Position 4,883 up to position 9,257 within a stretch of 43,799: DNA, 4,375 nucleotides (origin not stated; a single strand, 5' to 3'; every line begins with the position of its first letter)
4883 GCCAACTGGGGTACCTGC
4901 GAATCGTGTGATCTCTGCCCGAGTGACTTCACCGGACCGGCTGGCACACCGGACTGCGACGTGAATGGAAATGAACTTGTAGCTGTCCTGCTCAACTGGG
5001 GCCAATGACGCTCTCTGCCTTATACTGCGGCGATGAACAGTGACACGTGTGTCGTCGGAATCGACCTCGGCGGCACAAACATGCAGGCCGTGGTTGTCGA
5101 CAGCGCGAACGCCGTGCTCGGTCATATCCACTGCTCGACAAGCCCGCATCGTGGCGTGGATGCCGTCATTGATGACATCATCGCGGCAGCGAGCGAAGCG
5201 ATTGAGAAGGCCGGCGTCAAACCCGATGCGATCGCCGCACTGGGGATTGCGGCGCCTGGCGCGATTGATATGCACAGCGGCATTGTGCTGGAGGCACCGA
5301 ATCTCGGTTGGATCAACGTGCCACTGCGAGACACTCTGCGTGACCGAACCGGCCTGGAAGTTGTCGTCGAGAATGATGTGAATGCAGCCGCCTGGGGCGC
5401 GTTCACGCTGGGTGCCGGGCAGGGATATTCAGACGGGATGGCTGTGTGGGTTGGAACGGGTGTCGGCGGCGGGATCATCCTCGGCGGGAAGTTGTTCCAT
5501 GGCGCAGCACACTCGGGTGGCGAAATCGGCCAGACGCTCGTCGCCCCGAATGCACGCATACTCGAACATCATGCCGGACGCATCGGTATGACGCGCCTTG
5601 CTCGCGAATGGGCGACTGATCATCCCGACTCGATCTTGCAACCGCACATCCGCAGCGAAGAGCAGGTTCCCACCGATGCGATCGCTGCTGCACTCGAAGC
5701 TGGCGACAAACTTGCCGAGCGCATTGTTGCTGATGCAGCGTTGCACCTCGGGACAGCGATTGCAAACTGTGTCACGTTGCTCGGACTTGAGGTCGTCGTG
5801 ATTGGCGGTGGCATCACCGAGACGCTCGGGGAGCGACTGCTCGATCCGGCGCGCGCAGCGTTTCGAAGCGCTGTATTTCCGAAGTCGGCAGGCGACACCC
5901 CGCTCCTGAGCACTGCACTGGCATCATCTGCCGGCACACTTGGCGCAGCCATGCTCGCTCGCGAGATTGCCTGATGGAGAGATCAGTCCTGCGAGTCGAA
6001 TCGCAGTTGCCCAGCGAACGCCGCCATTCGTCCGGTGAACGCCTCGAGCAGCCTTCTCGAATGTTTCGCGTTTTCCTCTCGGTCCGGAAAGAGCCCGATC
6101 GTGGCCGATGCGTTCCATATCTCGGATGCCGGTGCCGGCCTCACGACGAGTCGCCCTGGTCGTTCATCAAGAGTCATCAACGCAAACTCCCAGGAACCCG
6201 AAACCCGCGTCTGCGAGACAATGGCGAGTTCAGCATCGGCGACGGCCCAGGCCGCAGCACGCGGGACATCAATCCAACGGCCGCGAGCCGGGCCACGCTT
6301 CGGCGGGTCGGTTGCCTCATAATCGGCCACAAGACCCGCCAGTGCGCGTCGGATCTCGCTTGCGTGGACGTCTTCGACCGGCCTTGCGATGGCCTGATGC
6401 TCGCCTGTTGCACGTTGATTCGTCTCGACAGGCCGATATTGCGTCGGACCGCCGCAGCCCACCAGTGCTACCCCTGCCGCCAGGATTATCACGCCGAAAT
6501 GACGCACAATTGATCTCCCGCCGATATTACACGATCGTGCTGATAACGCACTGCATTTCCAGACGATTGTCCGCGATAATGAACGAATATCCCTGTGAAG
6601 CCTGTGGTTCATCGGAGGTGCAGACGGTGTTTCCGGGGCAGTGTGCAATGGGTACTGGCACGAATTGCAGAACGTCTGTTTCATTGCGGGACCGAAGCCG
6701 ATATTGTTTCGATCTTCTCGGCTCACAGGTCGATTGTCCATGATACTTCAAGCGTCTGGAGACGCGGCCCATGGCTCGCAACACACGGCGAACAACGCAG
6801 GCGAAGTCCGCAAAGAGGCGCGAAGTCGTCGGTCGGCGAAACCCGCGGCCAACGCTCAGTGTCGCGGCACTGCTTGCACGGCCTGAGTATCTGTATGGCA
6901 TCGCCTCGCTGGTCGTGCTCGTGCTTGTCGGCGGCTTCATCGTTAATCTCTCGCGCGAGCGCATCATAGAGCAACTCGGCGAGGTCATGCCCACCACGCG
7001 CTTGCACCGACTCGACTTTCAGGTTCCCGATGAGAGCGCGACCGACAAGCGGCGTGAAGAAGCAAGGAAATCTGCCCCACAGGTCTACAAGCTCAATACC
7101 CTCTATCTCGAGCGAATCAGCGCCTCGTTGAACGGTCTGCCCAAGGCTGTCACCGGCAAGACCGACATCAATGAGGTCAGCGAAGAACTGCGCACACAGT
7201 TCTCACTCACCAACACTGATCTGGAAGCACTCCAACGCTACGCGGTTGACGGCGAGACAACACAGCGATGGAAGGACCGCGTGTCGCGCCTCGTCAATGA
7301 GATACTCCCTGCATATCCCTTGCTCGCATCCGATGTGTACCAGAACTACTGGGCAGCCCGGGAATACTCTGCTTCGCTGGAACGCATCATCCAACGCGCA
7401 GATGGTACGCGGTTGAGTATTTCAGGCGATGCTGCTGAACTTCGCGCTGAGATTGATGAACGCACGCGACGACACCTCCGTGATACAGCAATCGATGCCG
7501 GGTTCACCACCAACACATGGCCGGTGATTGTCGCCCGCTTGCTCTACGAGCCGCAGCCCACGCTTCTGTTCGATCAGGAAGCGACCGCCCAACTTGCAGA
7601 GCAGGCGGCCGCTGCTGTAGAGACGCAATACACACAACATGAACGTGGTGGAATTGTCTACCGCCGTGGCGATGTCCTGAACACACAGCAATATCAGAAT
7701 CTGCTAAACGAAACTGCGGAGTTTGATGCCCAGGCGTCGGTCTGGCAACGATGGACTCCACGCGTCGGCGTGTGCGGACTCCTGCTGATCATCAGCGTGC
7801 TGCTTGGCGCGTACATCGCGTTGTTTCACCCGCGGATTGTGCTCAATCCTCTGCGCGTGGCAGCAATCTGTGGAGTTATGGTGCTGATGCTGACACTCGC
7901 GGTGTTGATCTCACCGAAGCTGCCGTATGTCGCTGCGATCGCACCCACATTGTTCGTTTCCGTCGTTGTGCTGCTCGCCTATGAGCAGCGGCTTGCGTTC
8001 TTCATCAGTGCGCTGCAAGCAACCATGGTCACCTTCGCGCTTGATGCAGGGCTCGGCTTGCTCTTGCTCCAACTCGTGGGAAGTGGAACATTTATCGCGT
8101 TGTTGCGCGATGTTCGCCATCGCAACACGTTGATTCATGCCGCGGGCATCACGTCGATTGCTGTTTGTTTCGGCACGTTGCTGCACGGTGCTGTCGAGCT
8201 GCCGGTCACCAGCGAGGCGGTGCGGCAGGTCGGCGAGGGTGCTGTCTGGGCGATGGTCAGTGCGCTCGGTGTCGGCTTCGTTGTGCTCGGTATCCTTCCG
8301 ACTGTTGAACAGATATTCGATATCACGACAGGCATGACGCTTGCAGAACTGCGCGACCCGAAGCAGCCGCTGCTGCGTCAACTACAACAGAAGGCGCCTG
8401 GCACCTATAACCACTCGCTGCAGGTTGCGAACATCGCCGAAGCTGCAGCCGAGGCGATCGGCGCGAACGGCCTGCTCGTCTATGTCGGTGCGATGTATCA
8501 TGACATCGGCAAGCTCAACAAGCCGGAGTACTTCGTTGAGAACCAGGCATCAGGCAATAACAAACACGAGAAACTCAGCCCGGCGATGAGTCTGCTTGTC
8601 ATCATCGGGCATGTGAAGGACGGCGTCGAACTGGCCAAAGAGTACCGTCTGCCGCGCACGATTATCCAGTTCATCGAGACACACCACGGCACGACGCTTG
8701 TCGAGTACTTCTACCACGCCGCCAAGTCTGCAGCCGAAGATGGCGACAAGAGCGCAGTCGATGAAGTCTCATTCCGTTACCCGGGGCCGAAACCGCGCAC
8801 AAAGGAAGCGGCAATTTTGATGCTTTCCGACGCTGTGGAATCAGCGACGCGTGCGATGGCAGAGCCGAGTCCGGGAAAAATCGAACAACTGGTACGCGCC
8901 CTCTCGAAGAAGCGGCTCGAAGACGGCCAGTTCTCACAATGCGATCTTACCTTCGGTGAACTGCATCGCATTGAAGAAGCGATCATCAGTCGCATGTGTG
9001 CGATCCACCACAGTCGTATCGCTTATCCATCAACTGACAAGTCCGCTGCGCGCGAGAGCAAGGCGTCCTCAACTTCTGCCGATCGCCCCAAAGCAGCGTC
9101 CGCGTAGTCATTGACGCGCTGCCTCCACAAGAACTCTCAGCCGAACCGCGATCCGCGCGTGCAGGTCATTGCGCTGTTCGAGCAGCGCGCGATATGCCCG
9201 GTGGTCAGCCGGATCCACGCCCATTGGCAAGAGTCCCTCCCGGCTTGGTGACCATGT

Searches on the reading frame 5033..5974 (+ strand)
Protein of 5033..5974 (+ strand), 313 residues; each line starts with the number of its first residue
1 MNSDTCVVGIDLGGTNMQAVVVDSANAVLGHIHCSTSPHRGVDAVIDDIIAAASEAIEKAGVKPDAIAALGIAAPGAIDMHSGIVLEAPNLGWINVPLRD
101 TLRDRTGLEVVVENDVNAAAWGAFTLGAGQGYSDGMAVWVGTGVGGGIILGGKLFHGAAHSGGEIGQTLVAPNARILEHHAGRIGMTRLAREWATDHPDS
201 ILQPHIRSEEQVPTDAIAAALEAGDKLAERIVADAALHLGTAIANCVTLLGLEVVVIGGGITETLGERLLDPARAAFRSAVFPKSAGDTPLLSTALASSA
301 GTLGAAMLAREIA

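Call 27: search_protein_families(library=pfam, proteins=[window:5033-5974:+], max_evalue=0.001)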
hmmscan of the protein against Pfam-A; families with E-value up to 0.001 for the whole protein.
window:5033-5974:+ (313 aa): 4 families
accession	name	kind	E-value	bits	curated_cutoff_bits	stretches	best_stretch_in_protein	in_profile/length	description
PF00480.26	ROK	-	3.1e-48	165.2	22.9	1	8-311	2-293/294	ROK family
PF01869.26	BcrAD_BadFG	-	1.6e-08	34.8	31.5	1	8-74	1-69/271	BadF/BadG/BcrA/BcrD ATPase family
PF00370.27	FGGY_N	-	0.0003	20.9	28.8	1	7-75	2-78/245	FGGY family of carbohydrate kinases, N-terminal domain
PF05378.19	Hydant_A_N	-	0.00047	20.4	25.2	1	8-73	2-63/176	Hydantoinase/oxoprolinase N-terminal region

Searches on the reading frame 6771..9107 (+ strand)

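Call 27: search_protein_families(library=pfam, proteins=[window:6771-9107:+], max_evalue=0.001)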
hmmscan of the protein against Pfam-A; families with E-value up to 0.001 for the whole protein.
window:6771-9107:+ (778 aa): 4 families
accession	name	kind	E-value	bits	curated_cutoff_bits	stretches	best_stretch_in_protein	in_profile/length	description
PF07697.16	7TMR-HDED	-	2.9e-21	77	27.6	1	82-311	15-217/224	7TM-HD extracellular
PF01966.28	HD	-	6.4e-18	65.6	22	1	545-690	1-114/116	HD domain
PF07698.17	7TM-7TMR_HD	-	9.5e-17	62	29.4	1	328-520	1-190/190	7TM receptor with intracellular HD hydrolase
PF08668.18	HDOD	-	3.5e-06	27.1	22.9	1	538-639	88-194/196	HDOD domain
